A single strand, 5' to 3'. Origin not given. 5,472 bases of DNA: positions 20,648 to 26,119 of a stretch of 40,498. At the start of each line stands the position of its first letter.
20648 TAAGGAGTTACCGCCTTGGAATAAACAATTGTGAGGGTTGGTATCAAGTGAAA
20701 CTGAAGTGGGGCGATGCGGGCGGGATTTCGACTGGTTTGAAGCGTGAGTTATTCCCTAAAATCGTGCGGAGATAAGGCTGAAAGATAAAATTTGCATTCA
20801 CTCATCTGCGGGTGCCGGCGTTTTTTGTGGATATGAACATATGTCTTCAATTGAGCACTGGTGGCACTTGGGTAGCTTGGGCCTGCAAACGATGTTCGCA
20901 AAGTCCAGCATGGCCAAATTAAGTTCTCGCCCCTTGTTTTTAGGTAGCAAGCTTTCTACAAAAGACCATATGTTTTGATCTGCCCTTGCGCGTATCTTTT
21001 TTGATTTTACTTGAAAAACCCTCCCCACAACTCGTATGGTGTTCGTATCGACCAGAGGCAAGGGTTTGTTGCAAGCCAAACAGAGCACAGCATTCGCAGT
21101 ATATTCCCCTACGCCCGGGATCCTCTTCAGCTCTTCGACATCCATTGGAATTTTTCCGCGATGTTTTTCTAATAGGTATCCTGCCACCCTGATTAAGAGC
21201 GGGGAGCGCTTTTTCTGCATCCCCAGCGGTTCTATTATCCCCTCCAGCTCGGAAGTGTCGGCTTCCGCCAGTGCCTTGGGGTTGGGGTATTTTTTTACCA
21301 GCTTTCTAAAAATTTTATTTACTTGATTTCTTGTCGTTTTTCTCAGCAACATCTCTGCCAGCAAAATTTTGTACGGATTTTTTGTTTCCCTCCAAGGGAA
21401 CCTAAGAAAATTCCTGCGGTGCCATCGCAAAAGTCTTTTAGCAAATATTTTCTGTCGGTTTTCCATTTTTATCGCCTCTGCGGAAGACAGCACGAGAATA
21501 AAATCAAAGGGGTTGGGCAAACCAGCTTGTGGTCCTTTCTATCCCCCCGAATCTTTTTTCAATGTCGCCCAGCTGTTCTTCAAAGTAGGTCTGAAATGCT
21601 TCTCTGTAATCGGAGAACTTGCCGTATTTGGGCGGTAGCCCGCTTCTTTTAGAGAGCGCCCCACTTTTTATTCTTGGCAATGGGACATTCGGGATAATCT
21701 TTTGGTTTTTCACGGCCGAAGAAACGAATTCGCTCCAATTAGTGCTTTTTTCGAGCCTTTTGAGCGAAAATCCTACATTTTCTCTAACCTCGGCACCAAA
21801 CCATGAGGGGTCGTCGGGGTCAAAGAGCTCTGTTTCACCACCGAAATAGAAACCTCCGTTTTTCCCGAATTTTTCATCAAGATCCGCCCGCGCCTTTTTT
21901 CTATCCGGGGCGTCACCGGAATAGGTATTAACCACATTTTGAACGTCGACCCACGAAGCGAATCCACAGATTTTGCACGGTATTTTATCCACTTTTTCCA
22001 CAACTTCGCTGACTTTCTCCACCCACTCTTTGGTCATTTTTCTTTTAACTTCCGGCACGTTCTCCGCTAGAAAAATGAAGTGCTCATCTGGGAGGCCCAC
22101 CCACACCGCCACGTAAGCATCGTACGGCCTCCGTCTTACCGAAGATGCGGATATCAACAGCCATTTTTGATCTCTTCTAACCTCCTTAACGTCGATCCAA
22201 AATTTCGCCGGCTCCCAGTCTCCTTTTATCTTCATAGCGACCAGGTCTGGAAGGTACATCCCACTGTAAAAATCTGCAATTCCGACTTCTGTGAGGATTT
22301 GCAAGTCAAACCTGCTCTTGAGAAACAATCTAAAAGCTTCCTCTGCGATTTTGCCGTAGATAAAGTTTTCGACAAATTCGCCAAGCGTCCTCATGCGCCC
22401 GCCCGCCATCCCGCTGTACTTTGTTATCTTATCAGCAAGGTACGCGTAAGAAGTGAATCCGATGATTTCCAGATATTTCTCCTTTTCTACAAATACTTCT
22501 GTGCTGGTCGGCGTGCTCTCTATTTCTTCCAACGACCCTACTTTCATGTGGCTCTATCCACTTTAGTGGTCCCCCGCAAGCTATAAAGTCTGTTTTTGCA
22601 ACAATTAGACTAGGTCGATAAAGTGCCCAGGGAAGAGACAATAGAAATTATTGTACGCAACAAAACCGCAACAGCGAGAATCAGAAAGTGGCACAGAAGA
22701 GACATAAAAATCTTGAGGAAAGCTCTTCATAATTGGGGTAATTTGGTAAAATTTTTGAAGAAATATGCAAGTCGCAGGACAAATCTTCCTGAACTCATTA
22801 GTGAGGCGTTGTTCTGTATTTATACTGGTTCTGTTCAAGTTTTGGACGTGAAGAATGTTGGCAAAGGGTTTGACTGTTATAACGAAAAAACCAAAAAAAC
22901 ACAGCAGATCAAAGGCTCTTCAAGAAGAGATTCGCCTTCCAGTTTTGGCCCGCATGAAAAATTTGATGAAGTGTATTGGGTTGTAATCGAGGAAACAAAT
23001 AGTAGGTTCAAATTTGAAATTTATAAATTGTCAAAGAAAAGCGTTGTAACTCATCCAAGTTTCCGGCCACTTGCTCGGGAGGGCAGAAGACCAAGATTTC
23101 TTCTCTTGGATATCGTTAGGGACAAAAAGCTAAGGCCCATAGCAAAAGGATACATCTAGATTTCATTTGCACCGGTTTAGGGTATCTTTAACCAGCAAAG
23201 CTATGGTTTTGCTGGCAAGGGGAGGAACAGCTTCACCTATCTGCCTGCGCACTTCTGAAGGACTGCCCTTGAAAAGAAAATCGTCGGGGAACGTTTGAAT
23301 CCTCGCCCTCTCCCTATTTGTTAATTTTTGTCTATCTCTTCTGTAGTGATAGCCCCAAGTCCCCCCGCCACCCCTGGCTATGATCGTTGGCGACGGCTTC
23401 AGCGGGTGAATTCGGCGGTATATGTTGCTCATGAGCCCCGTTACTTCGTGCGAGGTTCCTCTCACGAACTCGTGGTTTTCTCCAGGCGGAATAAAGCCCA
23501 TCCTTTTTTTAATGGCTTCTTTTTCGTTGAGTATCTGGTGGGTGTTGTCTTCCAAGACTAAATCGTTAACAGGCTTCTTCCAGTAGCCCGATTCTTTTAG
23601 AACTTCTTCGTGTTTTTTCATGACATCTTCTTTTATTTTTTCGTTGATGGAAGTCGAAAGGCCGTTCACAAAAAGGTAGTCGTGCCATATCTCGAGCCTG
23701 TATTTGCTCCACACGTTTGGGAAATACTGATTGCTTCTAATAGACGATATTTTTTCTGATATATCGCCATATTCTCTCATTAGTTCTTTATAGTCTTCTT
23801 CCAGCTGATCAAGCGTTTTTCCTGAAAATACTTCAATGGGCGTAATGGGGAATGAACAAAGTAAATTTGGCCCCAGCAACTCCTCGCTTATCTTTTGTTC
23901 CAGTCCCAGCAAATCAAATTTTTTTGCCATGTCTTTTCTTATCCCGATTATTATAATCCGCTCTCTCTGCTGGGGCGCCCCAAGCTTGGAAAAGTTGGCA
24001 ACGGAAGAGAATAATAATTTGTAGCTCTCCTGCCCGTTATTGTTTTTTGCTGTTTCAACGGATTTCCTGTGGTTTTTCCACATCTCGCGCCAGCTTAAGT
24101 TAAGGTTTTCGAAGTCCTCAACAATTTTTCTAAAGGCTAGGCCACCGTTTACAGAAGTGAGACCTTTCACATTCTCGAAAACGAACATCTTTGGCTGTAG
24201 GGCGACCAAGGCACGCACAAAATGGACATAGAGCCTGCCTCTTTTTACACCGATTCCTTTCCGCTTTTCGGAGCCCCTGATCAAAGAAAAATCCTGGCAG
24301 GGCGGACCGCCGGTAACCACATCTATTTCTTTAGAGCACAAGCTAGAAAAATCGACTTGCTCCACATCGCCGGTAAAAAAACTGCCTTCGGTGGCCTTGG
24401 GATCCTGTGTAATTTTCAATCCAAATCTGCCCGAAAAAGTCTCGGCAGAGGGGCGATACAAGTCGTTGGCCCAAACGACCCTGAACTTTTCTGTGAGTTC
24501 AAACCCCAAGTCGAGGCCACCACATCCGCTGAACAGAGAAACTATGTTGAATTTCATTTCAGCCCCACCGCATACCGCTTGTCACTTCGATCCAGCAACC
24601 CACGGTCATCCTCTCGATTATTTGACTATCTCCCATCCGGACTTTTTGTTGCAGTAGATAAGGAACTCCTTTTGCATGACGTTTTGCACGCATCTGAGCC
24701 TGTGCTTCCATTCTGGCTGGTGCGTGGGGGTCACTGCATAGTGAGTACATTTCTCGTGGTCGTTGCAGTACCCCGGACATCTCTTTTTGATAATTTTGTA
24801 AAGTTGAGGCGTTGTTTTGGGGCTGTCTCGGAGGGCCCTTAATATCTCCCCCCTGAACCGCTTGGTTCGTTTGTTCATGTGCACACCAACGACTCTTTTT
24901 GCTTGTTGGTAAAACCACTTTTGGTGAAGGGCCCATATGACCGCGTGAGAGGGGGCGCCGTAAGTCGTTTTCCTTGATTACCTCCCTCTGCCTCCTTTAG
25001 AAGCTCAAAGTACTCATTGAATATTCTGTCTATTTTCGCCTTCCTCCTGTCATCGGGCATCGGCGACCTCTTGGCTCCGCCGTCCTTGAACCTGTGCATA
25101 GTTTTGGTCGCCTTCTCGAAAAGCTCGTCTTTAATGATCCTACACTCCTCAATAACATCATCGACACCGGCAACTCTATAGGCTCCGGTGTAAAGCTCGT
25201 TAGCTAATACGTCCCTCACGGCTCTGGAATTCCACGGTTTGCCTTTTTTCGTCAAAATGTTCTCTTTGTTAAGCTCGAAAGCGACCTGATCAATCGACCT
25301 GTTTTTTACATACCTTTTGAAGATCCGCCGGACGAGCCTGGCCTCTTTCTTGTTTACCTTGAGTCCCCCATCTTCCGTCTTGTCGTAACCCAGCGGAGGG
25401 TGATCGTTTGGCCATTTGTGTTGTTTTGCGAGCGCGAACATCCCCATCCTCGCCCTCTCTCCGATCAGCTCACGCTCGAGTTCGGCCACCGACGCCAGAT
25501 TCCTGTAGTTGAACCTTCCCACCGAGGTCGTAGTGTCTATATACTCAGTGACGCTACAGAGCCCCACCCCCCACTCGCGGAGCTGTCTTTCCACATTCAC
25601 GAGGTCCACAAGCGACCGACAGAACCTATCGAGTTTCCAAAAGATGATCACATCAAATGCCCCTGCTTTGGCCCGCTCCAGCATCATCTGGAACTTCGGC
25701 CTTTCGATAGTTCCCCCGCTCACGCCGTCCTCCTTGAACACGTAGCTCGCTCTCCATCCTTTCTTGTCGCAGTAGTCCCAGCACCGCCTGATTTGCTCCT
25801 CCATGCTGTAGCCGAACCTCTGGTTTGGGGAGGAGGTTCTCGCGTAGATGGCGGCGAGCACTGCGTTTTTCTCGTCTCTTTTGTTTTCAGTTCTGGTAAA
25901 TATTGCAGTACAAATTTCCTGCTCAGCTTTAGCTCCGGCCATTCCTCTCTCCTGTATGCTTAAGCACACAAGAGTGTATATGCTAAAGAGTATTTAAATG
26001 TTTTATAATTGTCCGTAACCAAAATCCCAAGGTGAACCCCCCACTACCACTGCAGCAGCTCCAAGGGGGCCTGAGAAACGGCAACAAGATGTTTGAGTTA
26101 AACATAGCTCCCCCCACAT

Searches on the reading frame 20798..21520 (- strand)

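Call 8: search_protein_families(library=pfam, proteins=[window:20798-21520:-], max_evalue=0.01)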
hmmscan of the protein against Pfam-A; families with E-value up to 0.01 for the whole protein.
window:20798-21520:- (240 aa): 4 families
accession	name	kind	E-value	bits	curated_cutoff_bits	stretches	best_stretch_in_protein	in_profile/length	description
PF00730.31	HhH-GPD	-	8.2e-16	58.7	26.2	1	55-187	2-105/108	HhH-GPD superfamily base excision DNA repair protein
PF00633.29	HHH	-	1.7e-08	34.3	24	1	120-147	2-29/30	Helix-hairpin-helix motif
PF14520.12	HHH_5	-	0.00013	22.8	27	0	126-144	32-50/57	Helix-hairpin-helix domain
PF12826.13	HHH_2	-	0.0041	17.7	27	0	126-145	32-51/64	Helix-hairpin-helix motif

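Call 79: search_protein_families(library=padloc, proteins=[window:20798-21520:-], max_evalue=0.001)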
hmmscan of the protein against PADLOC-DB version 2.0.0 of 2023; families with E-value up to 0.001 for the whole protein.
window:20798-21520:- (240 aa): 1 family
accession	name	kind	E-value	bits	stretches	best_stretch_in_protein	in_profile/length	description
PDLC03398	REase_II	-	2e-45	153.1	1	21-234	7-219/221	Type II nicking endonuclease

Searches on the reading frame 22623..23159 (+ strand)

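Call 8: search_protein_families(library=pfam, proteins=[window:22623-23159:+], max_evalue=0.01)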
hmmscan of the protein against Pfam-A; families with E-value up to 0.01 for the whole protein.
window:22623-23159:+ (178 aa): 1 family
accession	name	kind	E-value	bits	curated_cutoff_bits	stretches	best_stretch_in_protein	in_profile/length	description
PF09504.16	RE_Bsp6I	-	3.5e-11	43.6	25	1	4-143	5-143/179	Bsp6I restriction endonuclease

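Call 79: search_protein_families(library=padloc, proteins=[window:22623-23159:+], max_evalue=0.001)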
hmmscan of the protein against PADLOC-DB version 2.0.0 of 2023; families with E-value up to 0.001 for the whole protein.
window:22623-23159:+ (178 aa): 1 family
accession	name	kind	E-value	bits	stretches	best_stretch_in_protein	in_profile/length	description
PDLC03476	REase_II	-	7.6e-16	56.5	1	22-174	8-163/175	Type II restriction enzyme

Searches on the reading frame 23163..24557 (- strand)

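Call 8: search_protein_families(library=pfam, proteins=[window:23163-24557:-], max_evalue=0.01)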
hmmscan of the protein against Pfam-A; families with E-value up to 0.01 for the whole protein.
window:23163-24557:- (464 aa): 1 family
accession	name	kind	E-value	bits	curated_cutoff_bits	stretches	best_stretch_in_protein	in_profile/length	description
PF00145.23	DNA_methylase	-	8.5e-55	186.9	22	1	3-453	1-319/324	C-5 cytosine-specific DNA methylase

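Call 79: search_protein_families(library=padloc, proteins=[window:23163-24557:-], max_evalue=0.001)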
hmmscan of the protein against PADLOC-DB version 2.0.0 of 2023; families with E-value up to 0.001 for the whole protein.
window:23163-24557:- (464 aa): 62 families (the best 25 are shown)
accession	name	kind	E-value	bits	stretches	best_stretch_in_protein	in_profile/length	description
PDLC03223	MTase_II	-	1.2e-138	460.5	1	2-459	3-465/469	Type II methyltransferase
PDLC03378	MTase_II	-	2.3e-81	271.7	2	1-216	1-177/344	Type II methyltransferase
PDLC03234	MTase_II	-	3.4e-58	195.7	1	2-462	4-368/375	Type II methyltransferase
PDLC03326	MTase_II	-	2e-53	180.1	2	4-155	6-148/412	Type II methyltransferase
PDLC03272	MTase_II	-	1.1e-49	167.7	1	2-461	74-391/407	Type II methyltransferase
PDLC00033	DruM2|DruM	-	5.2e-49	165.5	2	4-209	23-193/368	DNA cytosine methylase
PDLC03307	MTase_II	-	1.7e-41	140.7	2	6-215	4-198/382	Type II methyltransferase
PDLC02649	DrmMII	-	3.2e-41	139.7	2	75-215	113-228/422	DrmMII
PDLC00026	DruM2|DruM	-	3.5e-41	139.9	2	2-217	4-178/336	DNA cytosine methylase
PDLC00030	DruM2|DruM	-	1.4e-39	134.4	3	2-150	5-154/380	DNA cytosine methylase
PDLC00031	DruM2|DruM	-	2.3e-39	133.6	3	3-151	12-142/361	DNA cytosine methylase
PDLC03225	MTase_II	-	2.8e-39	133.3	2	2-138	7-144/615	Type II methyltransferase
PDLC00027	DruM2|DruM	-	3e-38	130.1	2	3-216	12-181/361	DNA cytosine methylase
PDLC03232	MTase_II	-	1e-37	128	3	74-213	129-253/465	Type II methyltransferase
PDLC03237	MTase_II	-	1.9e-37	126.7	2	5-210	796-972/1036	Type II methyltransferase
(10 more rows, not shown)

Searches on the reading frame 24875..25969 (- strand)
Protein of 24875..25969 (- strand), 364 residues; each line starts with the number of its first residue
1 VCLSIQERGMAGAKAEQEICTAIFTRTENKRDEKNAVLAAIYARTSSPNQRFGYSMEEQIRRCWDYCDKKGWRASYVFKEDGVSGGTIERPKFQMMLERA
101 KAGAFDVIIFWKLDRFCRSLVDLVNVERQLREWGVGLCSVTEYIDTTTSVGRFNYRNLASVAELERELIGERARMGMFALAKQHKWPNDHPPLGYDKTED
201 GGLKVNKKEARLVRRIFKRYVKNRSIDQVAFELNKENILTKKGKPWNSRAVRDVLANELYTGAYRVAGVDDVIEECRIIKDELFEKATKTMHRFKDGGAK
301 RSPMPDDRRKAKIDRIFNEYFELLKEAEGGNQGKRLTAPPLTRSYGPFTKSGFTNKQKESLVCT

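Call 8: search_protein_families(library=pfam, proteins=[window:24875-25969:-], max_evalue=0.01)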
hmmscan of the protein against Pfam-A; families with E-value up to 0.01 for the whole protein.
window:24875-25969:- (364 aa): 2 families
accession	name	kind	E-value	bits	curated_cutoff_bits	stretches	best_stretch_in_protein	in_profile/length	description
PF00239.26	Resolvase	-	2.1e-34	119.1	23.3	1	39-186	1-145/145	Resolvase, N terminal domain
PF07508.19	Recombinase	-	1.8e-16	60.7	21.1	1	208-291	2-99/102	Recombinase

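Call 79: search_protein_families(library=padloc, proteins=[window:24875-25969:-], max_evalue=0.001)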
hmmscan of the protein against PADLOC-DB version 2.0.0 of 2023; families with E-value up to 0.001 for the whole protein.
window:24875-25969:- (364 aa): 0 families
